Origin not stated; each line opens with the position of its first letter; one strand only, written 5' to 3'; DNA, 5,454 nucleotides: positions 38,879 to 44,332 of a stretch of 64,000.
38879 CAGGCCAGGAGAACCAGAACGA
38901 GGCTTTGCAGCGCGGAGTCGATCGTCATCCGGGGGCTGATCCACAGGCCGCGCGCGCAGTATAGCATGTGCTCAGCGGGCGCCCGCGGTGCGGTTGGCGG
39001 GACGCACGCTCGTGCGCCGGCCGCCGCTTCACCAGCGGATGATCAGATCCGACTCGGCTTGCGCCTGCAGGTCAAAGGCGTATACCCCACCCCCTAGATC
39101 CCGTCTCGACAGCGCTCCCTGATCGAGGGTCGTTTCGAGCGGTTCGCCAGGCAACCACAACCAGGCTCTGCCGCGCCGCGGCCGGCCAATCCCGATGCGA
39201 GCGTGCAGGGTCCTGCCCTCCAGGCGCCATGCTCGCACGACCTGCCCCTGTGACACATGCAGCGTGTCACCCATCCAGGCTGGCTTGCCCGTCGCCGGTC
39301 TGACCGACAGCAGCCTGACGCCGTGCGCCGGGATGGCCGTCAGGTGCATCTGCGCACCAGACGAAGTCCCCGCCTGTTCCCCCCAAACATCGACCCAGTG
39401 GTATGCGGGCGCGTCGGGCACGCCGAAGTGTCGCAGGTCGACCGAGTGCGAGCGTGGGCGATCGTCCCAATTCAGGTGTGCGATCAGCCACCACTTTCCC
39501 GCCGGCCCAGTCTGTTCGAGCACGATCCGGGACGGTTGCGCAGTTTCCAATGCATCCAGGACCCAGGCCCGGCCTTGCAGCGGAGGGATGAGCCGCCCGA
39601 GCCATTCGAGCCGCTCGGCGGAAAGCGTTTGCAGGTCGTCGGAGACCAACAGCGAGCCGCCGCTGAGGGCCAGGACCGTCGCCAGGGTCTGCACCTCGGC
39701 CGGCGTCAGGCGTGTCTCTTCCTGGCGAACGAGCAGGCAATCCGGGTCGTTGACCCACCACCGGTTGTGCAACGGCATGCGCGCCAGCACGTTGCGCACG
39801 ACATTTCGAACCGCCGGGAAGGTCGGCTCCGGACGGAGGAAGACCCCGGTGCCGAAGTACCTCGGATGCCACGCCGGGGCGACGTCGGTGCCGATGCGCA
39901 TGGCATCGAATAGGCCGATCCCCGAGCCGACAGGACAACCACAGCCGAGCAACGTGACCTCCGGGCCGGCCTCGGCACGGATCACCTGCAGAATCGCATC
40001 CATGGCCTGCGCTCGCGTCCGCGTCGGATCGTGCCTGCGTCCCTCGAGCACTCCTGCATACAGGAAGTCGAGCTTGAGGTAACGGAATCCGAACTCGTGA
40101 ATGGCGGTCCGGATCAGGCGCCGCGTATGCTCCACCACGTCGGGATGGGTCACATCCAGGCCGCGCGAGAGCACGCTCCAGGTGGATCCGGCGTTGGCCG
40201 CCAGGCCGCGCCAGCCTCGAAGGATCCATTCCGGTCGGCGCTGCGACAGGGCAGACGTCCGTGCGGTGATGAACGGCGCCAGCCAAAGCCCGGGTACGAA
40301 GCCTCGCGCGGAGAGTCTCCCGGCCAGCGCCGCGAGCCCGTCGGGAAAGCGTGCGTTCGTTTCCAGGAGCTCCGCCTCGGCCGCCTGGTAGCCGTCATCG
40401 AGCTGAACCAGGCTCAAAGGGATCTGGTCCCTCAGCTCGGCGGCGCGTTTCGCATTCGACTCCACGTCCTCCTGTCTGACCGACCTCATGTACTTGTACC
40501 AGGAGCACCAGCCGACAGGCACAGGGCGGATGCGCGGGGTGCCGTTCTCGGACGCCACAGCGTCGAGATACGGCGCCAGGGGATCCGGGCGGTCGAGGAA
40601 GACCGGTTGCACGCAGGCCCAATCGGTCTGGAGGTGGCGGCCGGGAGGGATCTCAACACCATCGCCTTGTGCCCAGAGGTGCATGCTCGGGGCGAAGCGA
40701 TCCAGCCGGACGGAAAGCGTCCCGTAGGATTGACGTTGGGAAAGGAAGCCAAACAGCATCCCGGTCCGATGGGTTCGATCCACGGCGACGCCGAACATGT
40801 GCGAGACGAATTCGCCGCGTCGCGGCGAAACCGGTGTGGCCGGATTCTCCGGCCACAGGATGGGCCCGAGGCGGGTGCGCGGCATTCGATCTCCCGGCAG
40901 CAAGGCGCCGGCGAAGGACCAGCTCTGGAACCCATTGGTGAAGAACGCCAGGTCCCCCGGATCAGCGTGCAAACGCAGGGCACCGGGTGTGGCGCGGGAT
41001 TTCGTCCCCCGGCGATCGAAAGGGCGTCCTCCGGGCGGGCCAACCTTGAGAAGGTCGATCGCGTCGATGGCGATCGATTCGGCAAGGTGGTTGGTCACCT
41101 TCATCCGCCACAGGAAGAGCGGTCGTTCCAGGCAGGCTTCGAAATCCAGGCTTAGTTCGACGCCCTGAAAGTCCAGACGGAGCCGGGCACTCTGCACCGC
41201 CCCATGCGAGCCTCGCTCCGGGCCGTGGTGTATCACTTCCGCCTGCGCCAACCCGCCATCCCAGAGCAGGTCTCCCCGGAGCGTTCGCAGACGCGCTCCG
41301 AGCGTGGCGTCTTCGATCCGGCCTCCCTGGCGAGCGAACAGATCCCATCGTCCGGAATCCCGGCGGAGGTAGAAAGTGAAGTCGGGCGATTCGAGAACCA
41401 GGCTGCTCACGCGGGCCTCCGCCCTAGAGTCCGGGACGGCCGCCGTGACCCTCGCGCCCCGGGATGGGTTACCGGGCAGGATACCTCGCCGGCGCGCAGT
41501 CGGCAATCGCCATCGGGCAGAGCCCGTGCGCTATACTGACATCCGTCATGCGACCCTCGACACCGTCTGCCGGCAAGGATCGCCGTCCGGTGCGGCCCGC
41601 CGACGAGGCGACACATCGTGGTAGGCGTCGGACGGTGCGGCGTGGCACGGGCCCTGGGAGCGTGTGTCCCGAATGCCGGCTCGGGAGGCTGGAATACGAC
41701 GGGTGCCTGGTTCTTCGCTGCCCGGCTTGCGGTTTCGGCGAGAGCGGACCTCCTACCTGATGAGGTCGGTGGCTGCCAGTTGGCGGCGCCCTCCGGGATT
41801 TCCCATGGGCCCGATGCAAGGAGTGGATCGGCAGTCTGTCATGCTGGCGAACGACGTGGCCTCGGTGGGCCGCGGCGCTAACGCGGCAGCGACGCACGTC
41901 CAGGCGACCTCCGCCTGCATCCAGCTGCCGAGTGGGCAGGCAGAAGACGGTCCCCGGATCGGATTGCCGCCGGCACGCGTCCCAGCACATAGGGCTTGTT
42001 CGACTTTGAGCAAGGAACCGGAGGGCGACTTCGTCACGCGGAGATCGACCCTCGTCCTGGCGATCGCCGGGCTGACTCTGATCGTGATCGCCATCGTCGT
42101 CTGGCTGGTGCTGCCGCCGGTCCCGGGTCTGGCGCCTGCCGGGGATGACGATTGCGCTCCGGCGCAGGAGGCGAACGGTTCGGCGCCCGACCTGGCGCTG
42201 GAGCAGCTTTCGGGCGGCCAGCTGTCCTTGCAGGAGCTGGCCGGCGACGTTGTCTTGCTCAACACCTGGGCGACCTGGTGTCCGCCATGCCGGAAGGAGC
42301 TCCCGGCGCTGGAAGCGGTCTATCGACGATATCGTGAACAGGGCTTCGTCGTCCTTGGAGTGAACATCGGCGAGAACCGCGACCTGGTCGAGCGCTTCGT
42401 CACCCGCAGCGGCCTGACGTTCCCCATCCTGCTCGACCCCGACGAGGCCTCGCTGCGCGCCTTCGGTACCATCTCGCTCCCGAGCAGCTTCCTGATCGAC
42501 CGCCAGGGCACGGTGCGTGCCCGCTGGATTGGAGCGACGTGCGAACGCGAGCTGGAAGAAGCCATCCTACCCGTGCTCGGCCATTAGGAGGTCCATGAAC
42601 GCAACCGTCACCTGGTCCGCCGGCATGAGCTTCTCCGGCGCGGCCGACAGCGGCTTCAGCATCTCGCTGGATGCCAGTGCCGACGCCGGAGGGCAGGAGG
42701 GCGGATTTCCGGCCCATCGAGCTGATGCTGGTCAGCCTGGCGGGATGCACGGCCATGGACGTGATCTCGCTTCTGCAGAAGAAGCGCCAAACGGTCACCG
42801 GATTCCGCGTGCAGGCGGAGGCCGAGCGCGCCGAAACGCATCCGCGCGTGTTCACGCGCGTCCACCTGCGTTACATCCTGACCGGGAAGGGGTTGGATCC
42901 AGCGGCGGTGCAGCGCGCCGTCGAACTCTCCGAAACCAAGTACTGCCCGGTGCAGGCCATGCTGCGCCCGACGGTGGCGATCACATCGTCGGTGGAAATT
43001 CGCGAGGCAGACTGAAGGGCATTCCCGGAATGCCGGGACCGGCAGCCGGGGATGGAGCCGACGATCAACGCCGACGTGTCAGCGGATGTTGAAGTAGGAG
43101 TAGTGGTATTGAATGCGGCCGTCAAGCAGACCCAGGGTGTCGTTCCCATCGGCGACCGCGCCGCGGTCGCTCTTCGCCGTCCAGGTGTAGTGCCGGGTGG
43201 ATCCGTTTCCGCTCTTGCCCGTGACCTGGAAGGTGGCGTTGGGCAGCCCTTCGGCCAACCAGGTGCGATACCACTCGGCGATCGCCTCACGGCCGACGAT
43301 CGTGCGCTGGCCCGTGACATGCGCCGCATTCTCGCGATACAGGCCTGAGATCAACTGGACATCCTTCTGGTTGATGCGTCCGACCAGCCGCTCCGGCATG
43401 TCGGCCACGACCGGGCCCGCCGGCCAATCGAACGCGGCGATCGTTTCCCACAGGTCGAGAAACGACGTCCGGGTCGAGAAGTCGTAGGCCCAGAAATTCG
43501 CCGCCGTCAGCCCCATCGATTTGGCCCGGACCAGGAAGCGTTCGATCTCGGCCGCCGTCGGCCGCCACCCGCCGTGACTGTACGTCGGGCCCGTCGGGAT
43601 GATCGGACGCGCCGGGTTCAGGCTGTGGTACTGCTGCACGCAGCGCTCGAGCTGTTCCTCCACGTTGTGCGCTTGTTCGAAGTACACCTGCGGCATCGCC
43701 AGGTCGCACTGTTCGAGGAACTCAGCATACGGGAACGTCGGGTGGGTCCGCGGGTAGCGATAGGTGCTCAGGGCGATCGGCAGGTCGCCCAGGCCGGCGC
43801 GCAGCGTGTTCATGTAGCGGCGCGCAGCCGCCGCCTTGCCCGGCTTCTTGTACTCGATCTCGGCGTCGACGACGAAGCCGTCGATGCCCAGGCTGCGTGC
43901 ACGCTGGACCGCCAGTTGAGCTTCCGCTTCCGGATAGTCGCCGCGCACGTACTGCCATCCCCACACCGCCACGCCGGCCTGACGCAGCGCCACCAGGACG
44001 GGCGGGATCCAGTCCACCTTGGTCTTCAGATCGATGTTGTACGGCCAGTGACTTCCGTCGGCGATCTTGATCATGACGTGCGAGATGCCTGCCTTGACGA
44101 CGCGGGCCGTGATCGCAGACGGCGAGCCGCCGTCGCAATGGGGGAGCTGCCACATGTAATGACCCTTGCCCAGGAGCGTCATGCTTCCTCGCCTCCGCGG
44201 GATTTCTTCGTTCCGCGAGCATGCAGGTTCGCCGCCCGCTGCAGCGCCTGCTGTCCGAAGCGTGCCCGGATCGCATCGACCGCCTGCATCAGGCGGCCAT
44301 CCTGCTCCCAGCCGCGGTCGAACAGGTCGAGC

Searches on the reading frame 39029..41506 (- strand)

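Call 53: search_protein_families(library=pfam, proteins=[window:39029-41506:-], max_evalue=0.00001)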
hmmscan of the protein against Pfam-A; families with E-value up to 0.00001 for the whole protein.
window:39029-41506:- (825 aa): 1 family
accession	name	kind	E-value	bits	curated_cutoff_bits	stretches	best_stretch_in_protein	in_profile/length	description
PF02065.24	Melibiase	-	2.3e-08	33.9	27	1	384-483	99-193/347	Melibiase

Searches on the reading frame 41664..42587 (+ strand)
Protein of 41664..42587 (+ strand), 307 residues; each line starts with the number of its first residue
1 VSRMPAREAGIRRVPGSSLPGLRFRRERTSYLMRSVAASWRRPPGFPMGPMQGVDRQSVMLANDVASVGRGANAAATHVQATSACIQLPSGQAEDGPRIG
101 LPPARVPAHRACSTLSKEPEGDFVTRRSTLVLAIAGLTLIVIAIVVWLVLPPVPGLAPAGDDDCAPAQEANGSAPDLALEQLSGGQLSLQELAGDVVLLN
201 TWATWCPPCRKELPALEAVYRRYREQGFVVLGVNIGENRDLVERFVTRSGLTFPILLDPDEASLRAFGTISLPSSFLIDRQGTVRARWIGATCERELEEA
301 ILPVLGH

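Call 53: search_protein_families(library=pfam, proteins=[window:41664-42587:+], max_evalue=0.00001)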
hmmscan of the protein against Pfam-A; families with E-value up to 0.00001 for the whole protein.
window:41664-42587:+ (307 aa): 4 families
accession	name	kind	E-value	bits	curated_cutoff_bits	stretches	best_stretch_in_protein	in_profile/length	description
PF00578.27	AhpC-TSA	-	3.5e-28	98.5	26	1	173-286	4-123/124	AhpC/TSA family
PF08534.16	Redoxin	-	1.7e-24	86.7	26.6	1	170-292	2-136/148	Redoxin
PF13905.12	Thioredoxin_8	-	8.4e-11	42.5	27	1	194-284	1-94/94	Thioredoxin-like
PF00085.26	Thioredoxin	-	1.2e-06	28.9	23.5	1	195-248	19-71/103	Thioredoxin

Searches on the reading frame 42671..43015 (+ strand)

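Call 53: search_protein_families(library=pfam, proteins=[window:42671-43015:+], max_evalue=0.00001)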
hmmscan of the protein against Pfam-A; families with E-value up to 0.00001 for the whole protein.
window:42671-43015:+ (114 aa): 1 family
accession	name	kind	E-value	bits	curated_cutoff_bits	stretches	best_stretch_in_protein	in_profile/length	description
PF02566.24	OsmC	-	3.5e-20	72.7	27.5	1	12-105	5-98/100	OsmC-like protein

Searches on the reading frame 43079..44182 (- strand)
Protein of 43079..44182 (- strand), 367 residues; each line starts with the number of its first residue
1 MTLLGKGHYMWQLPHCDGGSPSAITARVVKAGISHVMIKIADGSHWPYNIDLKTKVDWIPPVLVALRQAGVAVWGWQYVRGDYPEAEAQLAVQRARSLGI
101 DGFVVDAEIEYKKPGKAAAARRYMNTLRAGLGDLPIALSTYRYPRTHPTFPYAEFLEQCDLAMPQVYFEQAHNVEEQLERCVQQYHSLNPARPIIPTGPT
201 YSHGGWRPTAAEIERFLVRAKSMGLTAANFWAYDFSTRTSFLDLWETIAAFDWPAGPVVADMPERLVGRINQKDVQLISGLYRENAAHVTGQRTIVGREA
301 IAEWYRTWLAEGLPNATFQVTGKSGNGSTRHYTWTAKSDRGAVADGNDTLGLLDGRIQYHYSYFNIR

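Call 53: search_protein_families(library=pfam, proteins=[window:43079-44182:-], max_evalue=0.00001)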
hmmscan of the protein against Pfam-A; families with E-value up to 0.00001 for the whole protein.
window:43079-44182:- (367 aa): 1 family
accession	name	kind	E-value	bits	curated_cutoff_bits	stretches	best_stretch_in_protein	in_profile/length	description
PF12680.13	SnoaL_2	-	1.8e-06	28.9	27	1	265-360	3-102/102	SnoaL-like domain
